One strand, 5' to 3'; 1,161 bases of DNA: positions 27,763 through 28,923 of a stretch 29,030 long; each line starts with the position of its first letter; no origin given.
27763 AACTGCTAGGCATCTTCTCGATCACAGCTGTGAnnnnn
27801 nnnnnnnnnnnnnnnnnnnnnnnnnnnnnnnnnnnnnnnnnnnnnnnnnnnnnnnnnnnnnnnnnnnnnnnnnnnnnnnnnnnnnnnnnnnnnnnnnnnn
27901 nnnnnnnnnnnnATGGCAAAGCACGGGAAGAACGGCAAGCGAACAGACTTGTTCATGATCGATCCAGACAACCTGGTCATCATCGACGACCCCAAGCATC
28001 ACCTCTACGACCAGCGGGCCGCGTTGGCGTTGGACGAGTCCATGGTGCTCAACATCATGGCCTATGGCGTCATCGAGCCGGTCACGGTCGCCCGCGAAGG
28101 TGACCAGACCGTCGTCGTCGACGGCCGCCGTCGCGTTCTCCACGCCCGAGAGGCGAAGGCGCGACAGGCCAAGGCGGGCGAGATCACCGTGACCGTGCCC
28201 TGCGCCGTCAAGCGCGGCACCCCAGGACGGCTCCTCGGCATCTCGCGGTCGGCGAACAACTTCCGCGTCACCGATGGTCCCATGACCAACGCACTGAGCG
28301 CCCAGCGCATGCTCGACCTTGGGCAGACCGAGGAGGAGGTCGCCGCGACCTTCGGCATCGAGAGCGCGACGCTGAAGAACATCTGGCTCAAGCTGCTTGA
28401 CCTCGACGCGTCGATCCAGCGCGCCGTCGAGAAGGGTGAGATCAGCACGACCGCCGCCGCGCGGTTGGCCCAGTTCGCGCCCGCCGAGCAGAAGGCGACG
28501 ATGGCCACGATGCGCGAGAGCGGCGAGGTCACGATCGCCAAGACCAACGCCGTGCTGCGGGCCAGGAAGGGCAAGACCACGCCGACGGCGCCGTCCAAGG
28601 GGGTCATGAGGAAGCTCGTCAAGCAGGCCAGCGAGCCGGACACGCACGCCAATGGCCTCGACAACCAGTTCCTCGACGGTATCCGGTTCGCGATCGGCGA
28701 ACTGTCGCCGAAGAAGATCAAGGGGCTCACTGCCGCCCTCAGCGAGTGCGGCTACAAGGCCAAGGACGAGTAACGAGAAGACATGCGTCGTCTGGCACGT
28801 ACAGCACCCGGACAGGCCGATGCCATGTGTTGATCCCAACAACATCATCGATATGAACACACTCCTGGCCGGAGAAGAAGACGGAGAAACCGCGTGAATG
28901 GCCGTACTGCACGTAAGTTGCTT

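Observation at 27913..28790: Abrupt high-GC island coinciding exactly with the ParB-like gene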

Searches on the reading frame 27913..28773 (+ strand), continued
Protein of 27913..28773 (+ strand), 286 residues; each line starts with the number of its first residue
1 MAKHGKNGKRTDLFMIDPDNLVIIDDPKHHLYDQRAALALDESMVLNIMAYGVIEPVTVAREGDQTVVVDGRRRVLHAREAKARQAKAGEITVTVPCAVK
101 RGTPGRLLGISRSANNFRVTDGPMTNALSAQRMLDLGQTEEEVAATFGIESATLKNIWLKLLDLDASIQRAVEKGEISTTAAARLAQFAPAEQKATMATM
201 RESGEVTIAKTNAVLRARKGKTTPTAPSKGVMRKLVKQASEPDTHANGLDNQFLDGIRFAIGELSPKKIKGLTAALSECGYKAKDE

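Call 27: find_encoding_contigs(protein=P0034, flank=8000, max_places=2)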
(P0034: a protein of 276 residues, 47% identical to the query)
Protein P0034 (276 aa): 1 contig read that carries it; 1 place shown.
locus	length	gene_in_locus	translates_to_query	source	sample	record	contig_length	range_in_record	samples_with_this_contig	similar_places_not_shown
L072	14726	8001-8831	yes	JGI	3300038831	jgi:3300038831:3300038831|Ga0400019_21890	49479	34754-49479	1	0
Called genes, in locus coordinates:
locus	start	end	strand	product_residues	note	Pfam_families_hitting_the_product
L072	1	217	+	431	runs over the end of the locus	PF08241:Methyltransf_11, PF08242:Methyltransf_12 (weak), PF13649:Methyltransf_25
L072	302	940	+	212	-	-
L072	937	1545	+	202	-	PF05175:MTS (weak), PF13489:Methyltransf_23, PF08241:Methyltransf_11 (weak), PF08242:Methyltransf_12 (weak), PF13649:Methyltransf_25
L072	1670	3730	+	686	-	PF01370:Epimerase (weak), PF16363:GDP_Man_Dehyd (faint), PF14528:LAGLIDADG_3 (faint)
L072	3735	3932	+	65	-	-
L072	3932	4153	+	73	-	-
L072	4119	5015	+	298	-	PF07505:DUF5131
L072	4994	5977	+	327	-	PF01073:3Beta_HSD, PF01370:Epimerase, PF04321:RmlD_sub_bind, PF07993:NAD_binding_4 (faint), PF16363:GDP_Man_Dehyd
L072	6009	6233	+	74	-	-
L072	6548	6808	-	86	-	-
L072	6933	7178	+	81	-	-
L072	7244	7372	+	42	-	-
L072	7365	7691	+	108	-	-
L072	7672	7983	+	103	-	-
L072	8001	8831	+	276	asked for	PF17762:HTH_ParB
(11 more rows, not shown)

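Call 28: find_encoding_contigs(protein=P0003, flank=8000, max_places=2)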
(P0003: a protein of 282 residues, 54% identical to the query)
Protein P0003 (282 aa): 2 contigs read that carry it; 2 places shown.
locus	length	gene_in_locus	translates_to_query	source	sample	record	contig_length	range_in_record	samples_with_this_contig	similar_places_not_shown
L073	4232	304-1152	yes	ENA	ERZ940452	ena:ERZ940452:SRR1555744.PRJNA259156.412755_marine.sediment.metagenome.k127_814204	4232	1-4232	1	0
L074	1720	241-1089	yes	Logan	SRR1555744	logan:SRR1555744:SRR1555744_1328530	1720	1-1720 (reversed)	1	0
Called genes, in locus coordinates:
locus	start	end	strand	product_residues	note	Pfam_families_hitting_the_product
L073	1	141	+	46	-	?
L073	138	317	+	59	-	-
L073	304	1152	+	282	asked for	PF17762:HTH_ParB (weak)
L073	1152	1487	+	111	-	-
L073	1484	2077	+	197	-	-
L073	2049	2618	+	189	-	-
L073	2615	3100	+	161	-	-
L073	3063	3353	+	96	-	-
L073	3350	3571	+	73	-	-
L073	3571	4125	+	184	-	-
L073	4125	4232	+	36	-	?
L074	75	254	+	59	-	-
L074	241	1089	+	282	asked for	PF17762:HTH_ParB (weak)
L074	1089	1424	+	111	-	-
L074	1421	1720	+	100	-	?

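Call 31: find_related_loci(query=window:27913-28770:+, collection=genome_contigs, flank=6000)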
Query window:27913-28770:+ (286 aa) in genome_contigs; peptide patterns used: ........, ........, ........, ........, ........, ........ (x = any residue, [..] = any of these).
131 stretches matched a pattern, but none encodes a relative of the query by tblastn (E <= 1e-3).

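Call 33: find_related_loci(query=A2, collection=genome_contigs, flank=6000)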
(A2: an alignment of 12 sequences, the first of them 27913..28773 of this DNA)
Query A2 (286 aa) in genome_contigs; peptide patterns used: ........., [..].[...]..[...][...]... (x = any residue, [..] = any of these).
212 stretches matched a pattern; 1 encode a relative of the query (tblastn E <= 1e-3); 1 distinct loci.
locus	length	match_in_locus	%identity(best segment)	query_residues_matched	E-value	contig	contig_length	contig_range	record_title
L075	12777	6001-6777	36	2-257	1e-39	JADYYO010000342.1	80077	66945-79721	MAG: Thermomicrobiales bacterium isolate SJ531 c_000001036173, whole genome shotgun sequence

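Call 41: get_annotated_region(hit=H7, flank=5000)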
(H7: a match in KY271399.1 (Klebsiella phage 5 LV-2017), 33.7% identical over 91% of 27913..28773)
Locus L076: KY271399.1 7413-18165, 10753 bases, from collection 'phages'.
description: Klebsiella phage 5 LV-2017, complete genome.
organism: Klebsiella phage 5 LV-2017 (NCBI taxid 1960659)
taxonomy: Viruses; Duplodnaviria; Heunggongvirae; Uroviricota; Caudoviricetes
host: Klebsiella pneumoniae KH43; source: -; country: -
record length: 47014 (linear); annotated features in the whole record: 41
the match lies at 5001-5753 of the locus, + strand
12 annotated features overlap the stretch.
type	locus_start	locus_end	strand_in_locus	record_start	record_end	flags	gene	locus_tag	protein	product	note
CDS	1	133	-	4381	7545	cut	-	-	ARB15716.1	exodeoxyribonuclease VIII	-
CDS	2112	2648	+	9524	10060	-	-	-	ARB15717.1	CII decision making protein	-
CDS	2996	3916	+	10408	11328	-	-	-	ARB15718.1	replication initiation protein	replication initiation protein 15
CDS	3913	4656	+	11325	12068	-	-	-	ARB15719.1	DNA replication protein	-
CDS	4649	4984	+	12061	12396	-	-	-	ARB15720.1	hypothetical protein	-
CDS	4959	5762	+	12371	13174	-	-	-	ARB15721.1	putative chromosome partitioning protein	Gp35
CDS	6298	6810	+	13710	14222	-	-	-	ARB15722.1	EaD protein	-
CDS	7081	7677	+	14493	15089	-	-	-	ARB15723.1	EaA protein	-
CDS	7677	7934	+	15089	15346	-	-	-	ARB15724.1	putative DNA methyltransferase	-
CDS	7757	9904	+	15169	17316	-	-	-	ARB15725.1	putative methylase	-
CDS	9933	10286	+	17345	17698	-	-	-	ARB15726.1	putative DNA damage-inducible protein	bacteriophage putative DNA damage-inducible protein; DinI homolog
CDS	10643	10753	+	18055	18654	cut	-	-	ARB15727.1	hypothetical protein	-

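Call 49: search_protein_families(library=ncbifam, proteins=[window:27913-28773:+], max_evalue=0.01)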
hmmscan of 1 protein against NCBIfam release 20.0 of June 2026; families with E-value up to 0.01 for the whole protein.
window:27913-28773:+ (286 aa): 3 families
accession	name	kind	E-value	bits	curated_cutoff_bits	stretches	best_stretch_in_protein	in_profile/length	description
TIGR03734.1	PRTRC_parB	hypoth_equivalog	2.4e-08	33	278.6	1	44-214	20-185/555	PRTRC system ParB family protein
TIGR04285.1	nucleoid_noc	exception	3.5e-08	33.1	315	1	46-235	31-211/255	nucleoid occlusion protein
TIGR00180.1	parB_part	domain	2.2e-06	27.6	58.45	1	48-196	36-180/186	ParB/RepB/Spo0J family partition protein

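Call 50: search_protein_families(library=padloc, proteins=[window:27913-28773:+], max_evalue=0.01)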
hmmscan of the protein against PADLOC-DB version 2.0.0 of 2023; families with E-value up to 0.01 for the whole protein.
window:27913-28773:+ (286 aa): 0 families

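Call 55: predict_structure(alignment_id=A1)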
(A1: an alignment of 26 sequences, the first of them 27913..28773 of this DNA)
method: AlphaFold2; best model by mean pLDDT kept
length: 286 residues; sequences in the alignment: 26
mean_pLDDT: 83.0   pTM: 0.61
mean pLDDT of the five models: 83.0, 82.9, 82.8, 81.9, 81.2
residues with pLDDT >= 90: 99; 70-90: 145; 50-70: 34; < 50: 8
segments of 3 or more residues with pLDDT < 50: none
pLDDT, mean of each block of 10 residues (from residue 1): 57 89 91 86 94 93 92 94 92 90 89 72 87 91 89 91 91 87 86 84 74 65 64 82 62 83 81 81 60
secondary structure, 60 per line:
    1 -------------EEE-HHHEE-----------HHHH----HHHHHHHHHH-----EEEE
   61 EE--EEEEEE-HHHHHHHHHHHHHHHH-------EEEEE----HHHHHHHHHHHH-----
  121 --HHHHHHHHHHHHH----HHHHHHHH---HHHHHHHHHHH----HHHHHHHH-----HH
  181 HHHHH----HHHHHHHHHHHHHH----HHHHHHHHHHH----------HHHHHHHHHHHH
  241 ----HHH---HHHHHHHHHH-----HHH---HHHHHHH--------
elements in order: E14-16 H34-37 H42-51 E57-62 E65-70 H72-87 E95-99 H104-115 H123-135 H140-147 H151-161 H166-173 H179-185 H190-203 H208-218 H229-240 H251-260 H272-278

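Call 58: fold_search(model_id=the predicted structure, library=pdb)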
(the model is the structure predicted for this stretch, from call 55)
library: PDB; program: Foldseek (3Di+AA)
matches with E <= 10: 212; with E <= 0.001: 33
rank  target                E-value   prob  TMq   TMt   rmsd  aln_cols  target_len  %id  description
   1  7bnk_A                3.1e-09  1.00  0.32  0.46  14.5       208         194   21  Crystal structure of ParB from Myxococcus xanthus bound to CDP and Monothiophosphate (released 2021-09-08)
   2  7bnr_A                3.4e-09  1.00  0.32  0.46  14.4       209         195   20  Crystal structure of a ParB Q52A mutant from Myxococcus xanthus bound to CTPyS (released 2021-09-08)
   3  1vz0_H                7.7e-09  1.00  0.50  0.74   4.2       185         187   28  Chromosome segregation protein Spo0J from Thermus thermophilus (released 2004-07-19)
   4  7nfu_A                8.5e-09  1.00  0.49  0.60   5.2       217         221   19  Crystal structure of C-terminally truncated Geobacillus thermoleovorans nucleoid occlusion protein Noc (released 2021-02-17)
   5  7bnr_B                9.5e-09  1.00  0.33  0.46  14.3       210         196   20  Crystal structure of a ParB Q52A mutant from Myxococcus xanthus bound to CTPyS (released 2021-09-08)
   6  7ng0                  1.0e-08  1.00  0.33  0.46  14.6       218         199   19  Crystal structure of N- and C-terminally truncated Geobacillus thermoleovorans nucleoid occlusion protein Noc (released 2021-02-17)
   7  1vz0_F                1.1e-08  1.00  0.49  0.72   3.0       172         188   28  Chromosome segregation protein Spo0J from Thermus thermophilus (released 2004-07-19)
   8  1vz0_B                1.1e-08  1.00  0.50  0.71   3.0       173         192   28  Chromosome segregation protein Spo0J from Thermus thermophilus (released 2004-07-19)
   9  6sdk_A                1.3e-08  1.00  0.32  0.44  14.5       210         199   21  Crystal structure of bacterial ParB dimer bound to CDP (released 2019-10-23)
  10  7bnk_B                1.4e-08  1.00  0.31  0.45  14.5       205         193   21  Crystal structure of ParB from Myxococcus xanthus bound to CDP and Monothiophosphate (released 2021-09-08)
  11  7ol9_B                1.4e-08  1.00  0.34  0.46  14.0       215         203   19  Crystal structure of C-terminally truncated Bacillus subtilis nucleoid occlusion protein (Noc) complexed to the Noc-bi (released 2022-03-09)
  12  7nfu_B                2.0e-08  1.00  0.50  0.64   5.1       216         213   19  Crystal structure of C-terminally truncated Geobacillus thermoleovorans nucleoid occlusion protein Noc (released 2021-02-17)
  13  1vz0_C                3.1e-08  1.00  0.49  0.72   3.0       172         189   28  Chromosome segregation protein Spo0J from Thermus thermophilus (released 2004-07-19)
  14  1vz0_A                3.1e-08  1.00  0.49  0.72   3.0       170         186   28  Chromosome segregation protein Spo0J from Thermus thermophilus (released 2004-07-19)
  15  1vz0_E                3.3e-08  1.00  0.50  0.72   3.0       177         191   29  Chromosome segregation protein Spo0J from Thermus thermophilus (released 2004-07-19)
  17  8qa9_B                4.8e-08  1.00  0.47  0.61   5.3       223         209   18  Crystal structure of the RK2 plasmid encoded co-complex of the C-terminally truncated transcriptional repressor protei (released 2024-02-21)
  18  6t1f_D                6.6e-08  1.00  0.50  0.72   4.4       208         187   22  Crystal structure of the C-terminally truncated chromosome-partitioning protein ParB from Caulobacter crescentus compl (released 2020-10-14)
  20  8qa9_A                1.4e-07  1.00  0.48  0.62   5.1       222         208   18  Crystal structure of the RK2 plasmid encoded co-complex of the C-terminally truncated transcriptional repressor protei (released 2024-02-21)
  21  7ol9_A                1.5e-07  1.00  0.32  0.45  14.4       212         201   20  Crystal structure of C-terminally truncated Bacillus subtilis nucleoid occlusion protein (Noc) complexed to the Noc-bi (released 2022-03-09)
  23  6t1f_B                3.5e-07  1.00  0.49  0.69   4.6       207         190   22  Crystal structure of the C-terminally truncated chromosome-partitioning protein ParB from Caulobacter crescentus compl (released 2020-10-14)
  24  6t1f_C                7.1e-07  1.00  0.36  0.52  10.9       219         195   22  Crystal structure of the C-terminally truncated chromosome-partitioning protein ParB from Caulobacter crescentus compl (released 2020-10-14)
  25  6t1f_A                8.3e-07  1.00  0.36  0.53  10.9       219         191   22  Crystal structure of the C-terminally truncated chromosome-partitioning protein ParB from Caulobacter crescentus compl (released 2020-10-14)
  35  6s6h_B                6.0e-03  1.00  0.34  0.66  12.3       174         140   22  Crystal structure of the DNA binding domain of the chromosome-partitioning protein ParB complexed to the centromeric p (released 2020-07-15)
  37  6s6h_A                1.0e-02  1.00  0.34  0.74   5.2       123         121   25  Crystal structure of the DNA binding domain of the chromosome-partitioning protein ParB complexed to the centromeric p (released 2020-07-15)
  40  1r71_D                5.8e-02  1.00  0.33  0.72   3.0       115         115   21  Crystal Structure of the DNA binding domain of KorB in complex with the operator DNA (released 2004-06-01)
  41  6y93_B                8.9e-02  1.00  0.34  0.77   2.6       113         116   23  Crystal structure of the DNA-binding domain of the Nucleoid Occlusion Factor (Noc) complexed to the Noc-binding site ( (released 2020-08-05)
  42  6y93_A                1.0e-01  1.00  0.31  0.78   2.1       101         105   24  Crystal structure of the DNA-binding domain of the Nucleoid Occlusion Factor (Noc) complexed to the Noc-binding site ( (released 2020-08-05)
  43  1r71_C                1.2e-01  1.00  0.30  0.70   2.8       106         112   23  Crystal Structure of the DNA binding domain of KorB in complex with the operator DNA (released 2004-06-01)
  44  1r71_A                1.7e-01  0.97  0.25  0.56  10.8       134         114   18  Crystal Structure of the DNA binding domain of KorB in complex with the operator DNA (released 2004-06-01)
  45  1r71_B                2.0e-01  0.99  0.31  0.67   3.5       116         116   22  Crystal Structure of the DNA binding domain of KorB in complex with the operator DNA (released 2004-06-01)
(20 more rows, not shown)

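Call 69: search_dna_similar(query=window:27913-28773:+, collection=plasmids, mode=protein, max_rows=15)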
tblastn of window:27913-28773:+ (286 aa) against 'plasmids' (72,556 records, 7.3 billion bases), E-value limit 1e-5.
Records with a match: 8; places in all: 9; records where one place covers at least 80% of the query: 5.
Best place of each record, by identity: <60% 8.
By first word of the organism name: Klebsiella 7; Thermaerobacter 1.
By predicted mobility (MOB-suite, as given by PLSDB): non-mobilizable 7; conjugative 1.
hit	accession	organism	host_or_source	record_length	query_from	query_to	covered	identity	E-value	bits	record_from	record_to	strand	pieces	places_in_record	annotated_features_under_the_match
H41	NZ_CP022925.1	Klebsiella pneumoniae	Homo sapiens,sputum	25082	4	265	92%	34.7%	5e-33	134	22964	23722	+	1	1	hypothetical protein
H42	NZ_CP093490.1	Klebsiella pneumoniae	Homo sapiens,Isolated from blood of a ...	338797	4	263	91%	33.7%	9e-31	128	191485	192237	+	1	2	ParB/RepB/Spo0J family partition protein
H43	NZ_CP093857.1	Klebsiella pneumoniae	Homo sapiens,ear swab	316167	4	263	91%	32.2%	2e-31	130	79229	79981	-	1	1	hypothetical protein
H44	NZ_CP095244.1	Klebsiella pneumoniae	Homo,Diversion fluid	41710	4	263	91%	31.8%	8e-31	128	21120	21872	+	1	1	hypothetical protein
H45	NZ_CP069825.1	Klebsiella pneumoniae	Homo sapiens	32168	4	263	91%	31.1%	1e-27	119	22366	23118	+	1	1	ParB/RepB/Spo0J family partition protein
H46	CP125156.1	Klebsiella pneumoniae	-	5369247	4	221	76%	35.0%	1e-28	122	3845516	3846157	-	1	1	none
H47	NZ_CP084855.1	Klebsiella pneumoniae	Homo sapiens,Whole organism,Urinary ...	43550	4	203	70%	38.1%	3e-32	132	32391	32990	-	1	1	hypothetical protein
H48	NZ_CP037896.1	Thermaerobacter sp. FW80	whole genome,food sludge compost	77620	27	204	62%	32.2%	4e-7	59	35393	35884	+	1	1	ParB/RepB/Spo0J family partition protein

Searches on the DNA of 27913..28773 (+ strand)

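Call 68: search_dna_similar(query=window:27913-28773:+, collection=phages, mode=distant, max_rows=10)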
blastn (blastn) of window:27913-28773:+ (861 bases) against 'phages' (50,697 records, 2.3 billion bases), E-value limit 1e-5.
No match.
